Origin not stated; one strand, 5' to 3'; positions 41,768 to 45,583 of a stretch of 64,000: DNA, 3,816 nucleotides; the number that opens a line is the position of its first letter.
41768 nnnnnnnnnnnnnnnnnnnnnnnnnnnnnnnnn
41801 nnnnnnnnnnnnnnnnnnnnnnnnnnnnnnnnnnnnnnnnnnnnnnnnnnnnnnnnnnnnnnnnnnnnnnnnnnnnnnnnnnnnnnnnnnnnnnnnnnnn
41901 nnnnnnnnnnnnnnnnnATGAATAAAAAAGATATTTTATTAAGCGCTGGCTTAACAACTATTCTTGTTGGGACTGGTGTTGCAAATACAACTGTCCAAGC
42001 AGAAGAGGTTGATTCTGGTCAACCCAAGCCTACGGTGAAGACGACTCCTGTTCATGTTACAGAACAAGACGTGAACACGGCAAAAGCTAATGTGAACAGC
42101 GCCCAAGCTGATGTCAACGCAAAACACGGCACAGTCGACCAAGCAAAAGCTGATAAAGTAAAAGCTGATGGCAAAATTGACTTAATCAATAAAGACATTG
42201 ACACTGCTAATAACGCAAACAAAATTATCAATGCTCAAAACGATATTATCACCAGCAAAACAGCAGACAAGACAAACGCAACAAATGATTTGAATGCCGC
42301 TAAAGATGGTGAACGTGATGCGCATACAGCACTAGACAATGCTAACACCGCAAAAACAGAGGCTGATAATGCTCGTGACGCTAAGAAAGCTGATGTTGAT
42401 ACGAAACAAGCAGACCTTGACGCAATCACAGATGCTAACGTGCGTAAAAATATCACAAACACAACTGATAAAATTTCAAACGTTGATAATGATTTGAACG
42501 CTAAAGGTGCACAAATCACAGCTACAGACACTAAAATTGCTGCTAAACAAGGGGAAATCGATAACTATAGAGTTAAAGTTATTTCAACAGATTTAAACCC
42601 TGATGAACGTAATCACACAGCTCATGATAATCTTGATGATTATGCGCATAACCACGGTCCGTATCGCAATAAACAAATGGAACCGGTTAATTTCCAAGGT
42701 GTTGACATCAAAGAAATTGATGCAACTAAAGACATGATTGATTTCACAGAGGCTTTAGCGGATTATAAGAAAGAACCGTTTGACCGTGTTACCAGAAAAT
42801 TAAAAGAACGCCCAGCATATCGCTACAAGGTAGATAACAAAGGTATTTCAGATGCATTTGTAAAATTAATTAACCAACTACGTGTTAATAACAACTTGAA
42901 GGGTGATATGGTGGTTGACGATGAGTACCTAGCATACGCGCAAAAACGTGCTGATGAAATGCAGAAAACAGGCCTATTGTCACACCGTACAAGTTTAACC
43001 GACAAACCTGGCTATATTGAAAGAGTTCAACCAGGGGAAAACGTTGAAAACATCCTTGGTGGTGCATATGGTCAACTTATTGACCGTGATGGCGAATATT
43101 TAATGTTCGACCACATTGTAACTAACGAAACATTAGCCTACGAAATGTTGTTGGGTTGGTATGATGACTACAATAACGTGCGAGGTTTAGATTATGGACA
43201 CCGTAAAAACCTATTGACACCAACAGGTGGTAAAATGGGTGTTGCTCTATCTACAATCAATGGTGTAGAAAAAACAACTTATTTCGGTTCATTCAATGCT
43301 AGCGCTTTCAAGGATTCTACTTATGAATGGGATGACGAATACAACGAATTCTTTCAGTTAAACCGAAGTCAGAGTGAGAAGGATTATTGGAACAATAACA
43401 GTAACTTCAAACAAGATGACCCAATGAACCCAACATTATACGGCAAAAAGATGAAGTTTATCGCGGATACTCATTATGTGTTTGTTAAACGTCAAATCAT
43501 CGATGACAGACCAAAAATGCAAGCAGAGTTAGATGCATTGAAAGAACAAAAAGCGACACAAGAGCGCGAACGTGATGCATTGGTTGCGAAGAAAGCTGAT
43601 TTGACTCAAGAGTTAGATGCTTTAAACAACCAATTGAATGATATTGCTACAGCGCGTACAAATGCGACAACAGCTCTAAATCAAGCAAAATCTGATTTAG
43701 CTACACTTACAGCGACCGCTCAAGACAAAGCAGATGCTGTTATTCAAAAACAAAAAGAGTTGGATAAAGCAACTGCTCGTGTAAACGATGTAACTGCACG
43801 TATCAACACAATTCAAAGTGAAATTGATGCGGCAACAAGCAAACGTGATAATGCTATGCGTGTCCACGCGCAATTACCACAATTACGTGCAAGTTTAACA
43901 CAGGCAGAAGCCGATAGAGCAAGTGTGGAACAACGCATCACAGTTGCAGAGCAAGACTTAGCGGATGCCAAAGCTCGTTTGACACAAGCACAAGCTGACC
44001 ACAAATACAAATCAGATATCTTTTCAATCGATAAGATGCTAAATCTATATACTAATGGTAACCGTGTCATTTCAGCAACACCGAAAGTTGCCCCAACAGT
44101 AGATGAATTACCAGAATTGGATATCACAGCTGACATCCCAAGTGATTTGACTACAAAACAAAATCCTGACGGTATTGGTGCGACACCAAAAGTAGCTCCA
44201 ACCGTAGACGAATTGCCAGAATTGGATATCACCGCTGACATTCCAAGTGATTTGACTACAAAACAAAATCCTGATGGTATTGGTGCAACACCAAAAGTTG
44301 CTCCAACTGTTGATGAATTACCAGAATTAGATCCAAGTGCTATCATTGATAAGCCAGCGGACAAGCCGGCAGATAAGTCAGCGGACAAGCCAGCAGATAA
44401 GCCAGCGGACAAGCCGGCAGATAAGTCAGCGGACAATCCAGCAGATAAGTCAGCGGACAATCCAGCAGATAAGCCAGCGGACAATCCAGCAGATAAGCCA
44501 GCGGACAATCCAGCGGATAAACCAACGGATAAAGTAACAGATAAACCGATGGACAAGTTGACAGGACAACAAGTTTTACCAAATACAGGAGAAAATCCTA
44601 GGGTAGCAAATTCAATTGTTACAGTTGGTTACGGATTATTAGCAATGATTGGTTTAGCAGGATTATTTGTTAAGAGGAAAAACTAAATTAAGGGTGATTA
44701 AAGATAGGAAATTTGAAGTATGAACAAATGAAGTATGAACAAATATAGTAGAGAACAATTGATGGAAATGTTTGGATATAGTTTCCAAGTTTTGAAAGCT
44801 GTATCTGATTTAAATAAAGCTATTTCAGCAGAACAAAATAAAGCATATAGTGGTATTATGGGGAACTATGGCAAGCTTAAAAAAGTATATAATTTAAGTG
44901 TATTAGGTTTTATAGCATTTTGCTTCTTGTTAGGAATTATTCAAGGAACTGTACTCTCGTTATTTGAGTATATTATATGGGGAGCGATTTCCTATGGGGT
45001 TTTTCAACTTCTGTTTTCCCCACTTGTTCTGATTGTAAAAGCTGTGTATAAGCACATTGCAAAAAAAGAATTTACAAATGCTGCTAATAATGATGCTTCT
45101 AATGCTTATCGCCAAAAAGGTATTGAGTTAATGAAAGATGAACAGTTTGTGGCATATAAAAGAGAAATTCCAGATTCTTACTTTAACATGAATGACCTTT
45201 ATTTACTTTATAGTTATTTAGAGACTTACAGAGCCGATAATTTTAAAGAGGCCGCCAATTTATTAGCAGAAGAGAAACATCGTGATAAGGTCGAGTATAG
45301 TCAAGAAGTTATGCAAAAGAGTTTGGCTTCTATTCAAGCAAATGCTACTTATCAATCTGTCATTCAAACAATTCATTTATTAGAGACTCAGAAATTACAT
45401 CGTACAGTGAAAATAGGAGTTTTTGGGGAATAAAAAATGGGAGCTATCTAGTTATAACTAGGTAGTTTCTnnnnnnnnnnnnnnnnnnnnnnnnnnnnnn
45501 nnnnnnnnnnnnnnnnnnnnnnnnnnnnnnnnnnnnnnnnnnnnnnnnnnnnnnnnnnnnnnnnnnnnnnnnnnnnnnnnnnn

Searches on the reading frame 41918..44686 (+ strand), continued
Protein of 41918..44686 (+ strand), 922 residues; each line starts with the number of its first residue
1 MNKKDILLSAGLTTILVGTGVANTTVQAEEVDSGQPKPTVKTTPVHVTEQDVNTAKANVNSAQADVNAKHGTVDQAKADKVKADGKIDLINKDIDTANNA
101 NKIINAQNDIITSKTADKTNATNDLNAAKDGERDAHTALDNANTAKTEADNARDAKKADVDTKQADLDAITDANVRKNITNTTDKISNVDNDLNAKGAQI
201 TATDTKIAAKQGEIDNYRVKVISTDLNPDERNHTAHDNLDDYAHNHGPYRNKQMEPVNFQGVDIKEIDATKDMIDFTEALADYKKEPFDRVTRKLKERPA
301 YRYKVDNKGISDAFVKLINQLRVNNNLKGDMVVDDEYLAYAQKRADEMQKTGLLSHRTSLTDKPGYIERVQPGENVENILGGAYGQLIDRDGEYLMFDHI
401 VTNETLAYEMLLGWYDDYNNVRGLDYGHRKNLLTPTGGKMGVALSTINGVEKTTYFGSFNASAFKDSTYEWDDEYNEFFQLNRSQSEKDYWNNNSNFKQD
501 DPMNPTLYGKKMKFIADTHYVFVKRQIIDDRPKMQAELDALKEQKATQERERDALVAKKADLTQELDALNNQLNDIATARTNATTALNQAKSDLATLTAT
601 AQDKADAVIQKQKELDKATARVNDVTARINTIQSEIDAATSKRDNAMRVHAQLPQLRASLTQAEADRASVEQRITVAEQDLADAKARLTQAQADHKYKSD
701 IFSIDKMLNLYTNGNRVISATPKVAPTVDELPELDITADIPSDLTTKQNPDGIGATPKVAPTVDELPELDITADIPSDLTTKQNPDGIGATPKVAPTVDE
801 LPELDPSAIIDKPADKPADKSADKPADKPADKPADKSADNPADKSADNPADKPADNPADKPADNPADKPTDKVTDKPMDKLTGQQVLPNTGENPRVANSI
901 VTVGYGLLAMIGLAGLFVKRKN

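Call 43: predict_structure(alignment_id=A1)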
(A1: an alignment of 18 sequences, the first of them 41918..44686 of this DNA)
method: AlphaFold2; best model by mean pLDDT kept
length: 922 residues; sequences in the alignment: 18
mean_pLDDT: 65.5   pTM: 0.42
mean pLDDT of the five models: 65.5, 65.2, 61.5, 60.7, 57.6
residues with pLDDT >= 90: 273; 70-90: 218; 50-70: 131; < 50: 300
segments of 3 or more residues with pLDDT < 50: 1-44, 249-252, 371-376, 381-384, 418-427, 460-463, 505-509, 708-922
pLDDT, mean of each block of 10 residues (from residue 1): 26 24 25 33 55 86 91 91 91 90 92 94 94 95 95 95 92 92 95 94 93 86 82 65 51 57 83 87 85 84 84 83 73 75 73 60 53 50 56 79 81 57 42 60 64 50 52 60 61 55 48 75 83 91 94 95 94 92 94 94 94 94 94 94 92 90 91 91 89 83 59 31 30 32 35 32 31 34 31 29 30 28 28 28 30 30 31 27 24 26 24 26 24
secondary structure, 60 per line:
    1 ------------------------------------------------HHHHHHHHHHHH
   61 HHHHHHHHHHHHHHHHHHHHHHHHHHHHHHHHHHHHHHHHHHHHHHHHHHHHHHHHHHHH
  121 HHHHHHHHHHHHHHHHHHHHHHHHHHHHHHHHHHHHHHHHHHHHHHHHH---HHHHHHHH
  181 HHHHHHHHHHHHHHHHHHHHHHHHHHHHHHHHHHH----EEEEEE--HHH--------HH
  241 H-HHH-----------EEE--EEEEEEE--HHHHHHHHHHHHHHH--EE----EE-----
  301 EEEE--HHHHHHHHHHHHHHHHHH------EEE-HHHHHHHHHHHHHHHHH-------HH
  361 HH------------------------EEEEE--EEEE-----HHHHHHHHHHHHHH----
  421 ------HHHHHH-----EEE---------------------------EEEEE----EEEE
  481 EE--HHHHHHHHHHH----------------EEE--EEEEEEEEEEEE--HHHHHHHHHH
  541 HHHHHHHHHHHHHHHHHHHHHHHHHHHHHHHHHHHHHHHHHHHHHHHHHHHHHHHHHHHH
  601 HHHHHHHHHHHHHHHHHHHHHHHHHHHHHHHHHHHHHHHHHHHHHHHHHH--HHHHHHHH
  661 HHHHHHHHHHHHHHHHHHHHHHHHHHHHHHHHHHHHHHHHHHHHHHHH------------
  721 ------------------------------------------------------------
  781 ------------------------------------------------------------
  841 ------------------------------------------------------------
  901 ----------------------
elements in order (helices of 4 or more, strands of 3 or more residues): H49-169 H173-215 E220-225 E257-259 E262-268 H271-285 E301-304 H307-324 E331-333 H335-351 H359-362 E387-391 E394-397 H403-416 H427-432 E438-440 E468-472 E477-482 H485-495 E512-514 E517-528 H531-650 H653-708

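Call 45: fold_search(model_id=the predicted structure, library=pdb)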
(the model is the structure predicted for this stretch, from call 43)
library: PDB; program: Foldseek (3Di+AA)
matches with E <= 10: 39; with E <= 0.001: 10
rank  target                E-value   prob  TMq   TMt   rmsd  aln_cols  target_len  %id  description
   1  6z9l_A                7.3e-10  1.00  0.23  0.27  19.4       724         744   16  Enterococcal PrgA (released 2020-09-16)
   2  7qcd_B                7.4e-06  0.99  0.10  0.10  28.4       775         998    9  CryoEM structure of the Smc5/6-holocomplex (composite structure) (released 2022-09-21)
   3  6yvu_B                1.2e-05  0.99  0.11  0.09  93.8       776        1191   10  Condensin complex from S.cerevisiae ATP-free apo non-engaged state (released 2020-07-15)
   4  7yqh_B                1.7e-05  0.99  0.12  0.10  37.2       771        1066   11  Cryo-EM structure of 8-subunit Smc5/6 (released 2024-01-31)
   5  7qcd_A                2.9e-05  0.99  0.13  0.12  30.1       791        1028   12  CryoEM structure of the Smc5/6-holocomplex (composite structure) (released 2022-09-21)
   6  8i4x_B                3.1e-05  0.98  0.12  0.11  35.4       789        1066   12  Cryo-EM structure of 5-subunit Smc5/6 (released 2024-06-26)
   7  9qe0_A                1.2e-04  0.97  0.13  0.10  40.6       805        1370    9  Neobacillus vireti Wadjet-II JetABC dimer (released 2025-06-25)
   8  9qe0_B                1.6e-04  0.89  0.10  0.07  41.1       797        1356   10  Neobacillus vireti Wadjet-II JetABC dimer (released 2025-06-25)
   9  6yvu_A                4.1e-04  0.51  0.07  0.06  101.6       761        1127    9  Condensin complex from S.cerevisiae ATP-free apo non-engaged state (released 2020-07-15)
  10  8i13_B                6.0e-04  0.84  0.11  0.10  45.4       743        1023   13  Cryo-EM structure of 6-subunit Smc5/6 (released 2024-06-26)
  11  7ogt_B                1.6e-03  0.47  0.08  0.10  91.1       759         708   11  Folded elbow of cohesin (released 2021-07-28)
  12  9gm7_A                2.1e-03  0.30  0.07  0.04  49.8       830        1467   11  MukBEF in a nucleotide-bound state with open neck gate (monomer) (released 2025-03-26)
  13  7ogt_A                2.6e-03  0.80  0.12  0.15  84.9       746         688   10  Folded elbow of cohesin (released 2021-07-28)
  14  7yqh_A                6.6e-03  0.89  0.14  0.14  28.9       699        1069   12  Cryo-EM structure of 8-subunit Smc5/6 (released 2024-01-31)
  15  9gm6_B                1.1e-02  0.44  0.10  0.08  86.2       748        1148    9  MukBEF in a nucleotide-bound state with open neck gate (heads core) (released 2025-03-26)
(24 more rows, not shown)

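Call 73: search_protein_families(library=pfam, proteins=[L045:1724-2410:+, L045:1517-1714:-, L045:2501-5113:+, L045:5313-5678:+], max_evalue=0.01)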
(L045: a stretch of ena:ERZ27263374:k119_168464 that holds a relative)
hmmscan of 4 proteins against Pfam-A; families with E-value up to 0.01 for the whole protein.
L045:1724-2410:+ (228 aa): 0 families

L045:1517-1714:- (65 aa): 0 families

L045:2501-5113:+ (870 aa): 2 families
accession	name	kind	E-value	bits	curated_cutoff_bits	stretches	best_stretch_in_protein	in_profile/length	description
PF00188.32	CAP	-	9.6e-05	23.6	21.1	1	318-441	2-103/117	Cysteine-rich secretory protein family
PF01191.24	RNA_pol_Rpb5_C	-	0.0086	16.3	23.5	0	673-727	15-69/73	RNA polymerase Rpb5, C-terminal domain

L045:5313-5678:+ (121 aa): 1 family
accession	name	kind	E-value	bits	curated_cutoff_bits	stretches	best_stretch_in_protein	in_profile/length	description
PF06279.16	DUF1033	-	7.8e-55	184.6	25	1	1-118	1-118/118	Protein of unknown function (DUF1033)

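Call 75: find_encoding_contigs(protein=P0055, flank=3000, max_places=10)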
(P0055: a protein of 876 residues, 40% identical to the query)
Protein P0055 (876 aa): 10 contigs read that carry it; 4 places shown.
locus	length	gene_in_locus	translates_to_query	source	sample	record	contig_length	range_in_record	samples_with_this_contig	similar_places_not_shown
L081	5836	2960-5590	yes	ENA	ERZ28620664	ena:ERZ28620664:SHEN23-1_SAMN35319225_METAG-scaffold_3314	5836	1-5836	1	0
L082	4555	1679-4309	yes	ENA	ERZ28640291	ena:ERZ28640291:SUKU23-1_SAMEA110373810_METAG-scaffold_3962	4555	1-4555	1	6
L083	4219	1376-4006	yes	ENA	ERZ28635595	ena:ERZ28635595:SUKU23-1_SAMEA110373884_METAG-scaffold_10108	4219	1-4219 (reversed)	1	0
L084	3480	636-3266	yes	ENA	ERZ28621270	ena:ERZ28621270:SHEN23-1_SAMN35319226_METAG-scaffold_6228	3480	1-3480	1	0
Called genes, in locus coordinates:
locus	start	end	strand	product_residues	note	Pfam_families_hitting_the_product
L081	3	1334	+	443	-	?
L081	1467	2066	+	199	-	PF11187:Mbeg1-like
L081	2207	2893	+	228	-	-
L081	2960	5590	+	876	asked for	-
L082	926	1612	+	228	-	-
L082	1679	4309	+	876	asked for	-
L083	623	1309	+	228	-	-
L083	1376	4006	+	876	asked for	-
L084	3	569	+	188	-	?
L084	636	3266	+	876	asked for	-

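Call 76: find_encoding_contigs(protein=P0101, flank=3000, max_places=10)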
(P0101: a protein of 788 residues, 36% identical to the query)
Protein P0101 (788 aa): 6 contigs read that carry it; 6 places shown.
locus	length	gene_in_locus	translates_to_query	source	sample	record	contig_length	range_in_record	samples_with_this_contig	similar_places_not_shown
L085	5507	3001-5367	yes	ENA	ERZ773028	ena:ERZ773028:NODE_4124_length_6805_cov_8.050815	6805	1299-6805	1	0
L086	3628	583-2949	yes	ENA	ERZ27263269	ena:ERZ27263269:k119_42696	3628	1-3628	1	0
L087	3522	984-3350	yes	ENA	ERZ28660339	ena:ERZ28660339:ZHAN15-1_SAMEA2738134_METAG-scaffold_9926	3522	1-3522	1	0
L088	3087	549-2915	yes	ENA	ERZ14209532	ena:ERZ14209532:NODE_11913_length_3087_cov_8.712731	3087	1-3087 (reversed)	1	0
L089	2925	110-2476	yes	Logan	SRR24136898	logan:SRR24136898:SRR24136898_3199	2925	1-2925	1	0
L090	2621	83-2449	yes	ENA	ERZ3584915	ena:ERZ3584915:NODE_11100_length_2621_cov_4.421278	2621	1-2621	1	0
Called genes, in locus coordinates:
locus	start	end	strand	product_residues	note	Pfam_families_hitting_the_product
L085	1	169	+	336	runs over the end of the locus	PF00814:TsaD, PF02543:Carbam_trans_N (weak), PF22521:HypF_C_2 (weak)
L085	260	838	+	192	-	-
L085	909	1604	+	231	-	PF03591:AzlC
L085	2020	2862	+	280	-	PF00497:SBP_bac_3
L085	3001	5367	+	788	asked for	-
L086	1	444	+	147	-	?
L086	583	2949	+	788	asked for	-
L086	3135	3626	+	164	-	?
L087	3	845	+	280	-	PF00497:SBP_bac_3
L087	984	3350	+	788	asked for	-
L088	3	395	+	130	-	?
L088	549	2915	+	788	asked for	-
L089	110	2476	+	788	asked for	-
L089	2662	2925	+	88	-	?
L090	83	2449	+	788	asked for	-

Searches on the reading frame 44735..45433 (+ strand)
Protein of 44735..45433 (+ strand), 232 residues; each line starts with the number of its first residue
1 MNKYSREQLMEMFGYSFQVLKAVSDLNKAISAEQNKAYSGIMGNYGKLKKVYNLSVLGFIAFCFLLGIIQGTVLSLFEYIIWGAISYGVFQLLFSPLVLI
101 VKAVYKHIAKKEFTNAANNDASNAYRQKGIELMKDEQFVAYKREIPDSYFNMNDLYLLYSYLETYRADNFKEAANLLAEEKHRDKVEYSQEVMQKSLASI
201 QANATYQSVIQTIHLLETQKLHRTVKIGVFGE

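Call 7: search_protein_families(library=pfam, proteins=[window:44735-45433:+], max_evalue=0.01)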
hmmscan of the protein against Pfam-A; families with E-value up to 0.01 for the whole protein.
window:44735-45433:+ (232 aa): 1 family
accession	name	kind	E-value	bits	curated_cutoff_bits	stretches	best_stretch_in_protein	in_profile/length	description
PF18110.6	BRCC36_C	-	0.0052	17.3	23.1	0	20-77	2-60/81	BRCC36 C-terminal helical domain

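Call 23: search_protein_families(library=ncbifam, proteins=[window:44735-45433:+], max_evalue=0.001)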
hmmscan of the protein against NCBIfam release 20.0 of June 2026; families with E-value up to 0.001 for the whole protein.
window:44735-45433:+ (232 aa): 0 families

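Call 69: search_protein_families(library=phrogs, proteins=[window:44735-45433:+], max_evalue=0.001)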
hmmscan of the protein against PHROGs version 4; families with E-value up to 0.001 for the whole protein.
window:44735-45433:+ (232 aa): 0 families

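Call 78: find_homologous_proteins(query=window:44735-45433:+, max_evalue=0.00001)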
Query window:44735-45433:+ (232 aa): 80 proteins with E <= 0.00001 among 273 candidates.
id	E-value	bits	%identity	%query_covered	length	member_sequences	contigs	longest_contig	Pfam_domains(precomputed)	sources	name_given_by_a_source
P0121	3.6e-142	489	97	100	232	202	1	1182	-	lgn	-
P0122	1.1e-133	461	92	100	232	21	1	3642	-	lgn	-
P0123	3.9e-131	453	90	100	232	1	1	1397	-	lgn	-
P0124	1.9e-128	444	89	100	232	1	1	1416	-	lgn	-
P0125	4.7e-128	443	88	100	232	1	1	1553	-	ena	-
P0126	1.9e-127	441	88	100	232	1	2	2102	-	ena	-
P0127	2.9e-109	382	77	100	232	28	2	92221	-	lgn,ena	-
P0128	1.5e-100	353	69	99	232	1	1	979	-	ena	-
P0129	1.4e-89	317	67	97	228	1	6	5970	-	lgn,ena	-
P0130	3.4e-89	316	67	97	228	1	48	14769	-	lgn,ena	-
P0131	4.7e-89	316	67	97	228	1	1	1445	-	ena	-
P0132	5.6e-88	312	66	97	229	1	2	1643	-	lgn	-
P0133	2.2e-87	310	65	97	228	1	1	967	-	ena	-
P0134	2.1e-86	307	65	97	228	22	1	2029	-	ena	-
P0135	3.4e-86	306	64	97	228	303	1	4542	-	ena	-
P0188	8.6e-74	266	59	97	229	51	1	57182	-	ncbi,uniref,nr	ncbi:hypothetical protein [Streptococcus suis]|uniref:hypothetical protein n=1 Tax=Streptococcus sui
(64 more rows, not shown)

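Call 80: find_encoding_contigs(protein=P0130, flank=1500, max_places=10)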
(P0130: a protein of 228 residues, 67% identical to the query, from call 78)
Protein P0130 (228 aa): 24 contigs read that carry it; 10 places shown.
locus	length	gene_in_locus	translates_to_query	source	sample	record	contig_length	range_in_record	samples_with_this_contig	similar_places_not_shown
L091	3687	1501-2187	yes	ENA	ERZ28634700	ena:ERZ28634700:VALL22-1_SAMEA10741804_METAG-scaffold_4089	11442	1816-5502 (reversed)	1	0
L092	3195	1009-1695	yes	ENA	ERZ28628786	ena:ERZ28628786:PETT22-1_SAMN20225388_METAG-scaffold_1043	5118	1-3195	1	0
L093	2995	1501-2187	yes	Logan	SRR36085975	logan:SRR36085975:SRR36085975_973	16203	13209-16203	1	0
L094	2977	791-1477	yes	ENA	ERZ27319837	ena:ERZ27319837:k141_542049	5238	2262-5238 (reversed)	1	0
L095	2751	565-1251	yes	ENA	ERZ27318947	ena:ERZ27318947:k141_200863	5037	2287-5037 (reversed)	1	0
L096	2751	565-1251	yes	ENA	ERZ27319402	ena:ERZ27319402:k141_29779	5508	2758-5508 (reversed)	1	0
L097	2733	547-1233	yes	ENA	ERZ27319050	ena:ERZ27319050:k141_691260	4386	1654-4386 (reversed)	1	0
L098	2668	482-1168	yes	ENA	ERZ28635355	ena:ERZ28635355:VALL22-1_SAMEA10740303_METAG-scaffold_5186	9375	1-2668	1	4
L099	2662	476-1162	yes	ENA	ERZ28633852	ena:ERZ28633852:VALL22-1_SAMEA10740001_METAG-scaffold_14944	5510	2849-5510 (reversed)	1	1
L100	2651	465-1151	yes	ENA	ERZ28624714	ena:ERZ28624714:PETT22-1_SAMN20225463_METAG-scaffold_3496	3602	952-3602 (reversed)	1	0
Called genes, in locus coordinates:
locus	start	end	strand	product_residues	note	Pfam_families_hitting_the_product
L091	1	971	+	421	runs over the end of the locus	PF14659:Phage_int_SAM_3 (weak), PF22022:Phage_int_M (faint), PF00589:Phage_integrase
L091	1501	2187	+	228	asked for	-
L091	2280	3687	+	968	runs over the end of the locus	PF00188:CAP (weak)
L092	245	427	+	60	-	PF01783:Ribosomal_L32p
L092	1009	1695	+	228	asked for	-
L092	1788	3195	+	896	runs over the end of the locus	PF00188:CAP (weak)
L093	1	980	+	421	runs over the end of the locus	PF14659:Phage_int_SAM_3, PF22022:Phage_int_M (faint), PF00589:Phage_integrase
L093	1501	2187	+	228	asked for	-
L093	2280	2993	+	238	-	?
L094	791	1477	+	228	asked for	-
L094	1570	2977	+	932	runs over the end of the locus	PF00188:CAP (weak)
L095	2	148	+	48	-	?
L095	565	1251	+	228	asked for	-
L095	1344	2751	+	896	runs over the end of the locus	PF00188:CAP (weak)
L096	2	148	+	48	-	?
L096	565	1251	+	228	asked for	-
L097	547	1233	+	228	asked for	-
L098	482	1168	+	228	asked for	-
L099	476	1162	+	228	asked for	-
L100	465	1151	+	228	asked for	-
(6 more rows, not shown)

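Call 81: find_encoding_contigs(protein=P0188, flank=4000, max_places=10)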
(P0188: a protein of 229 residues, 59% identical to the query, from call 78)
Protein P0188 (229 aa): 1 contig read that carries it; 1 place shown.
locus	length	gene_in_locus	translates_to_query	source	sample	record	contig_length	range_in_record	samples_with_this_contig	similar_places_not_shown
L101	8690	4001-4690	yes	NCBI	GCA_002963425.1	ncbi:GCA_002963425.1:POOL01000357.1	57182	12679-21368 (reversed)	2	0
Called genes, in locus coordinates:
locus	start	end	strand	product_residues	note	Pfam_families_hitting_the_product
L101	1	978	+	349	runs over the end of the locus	PF10117:McrBC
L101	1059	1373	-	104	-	PF13560:HTH_31 (faint), PF12844:HTH_19, PF01381:HTH_3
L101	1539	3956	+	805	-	PF00746:Gram_pos_anchor (faint)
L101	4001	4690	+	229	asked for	-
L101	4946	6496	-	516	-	PF00117:GATase, PF07722:Peptidase_C26, PF02540:NAD_synthase, PF00958:GMP_synt_C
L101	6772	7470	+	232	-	PF00392:GntR, PF07702:UTRA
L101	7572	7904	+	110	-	PF04297:UPF0122, PF04545:Sigma70_r4 (weak), PF08281:Sigma70_r4_2 (weak)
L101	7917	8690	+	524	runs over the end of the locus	PF02881:SRP54_N, PF00448:SRP54, PF01656:CbiA (faint), PF02492:cobW (weak), PF13401:AAA_22 (weak), PF02978:SRP_SPB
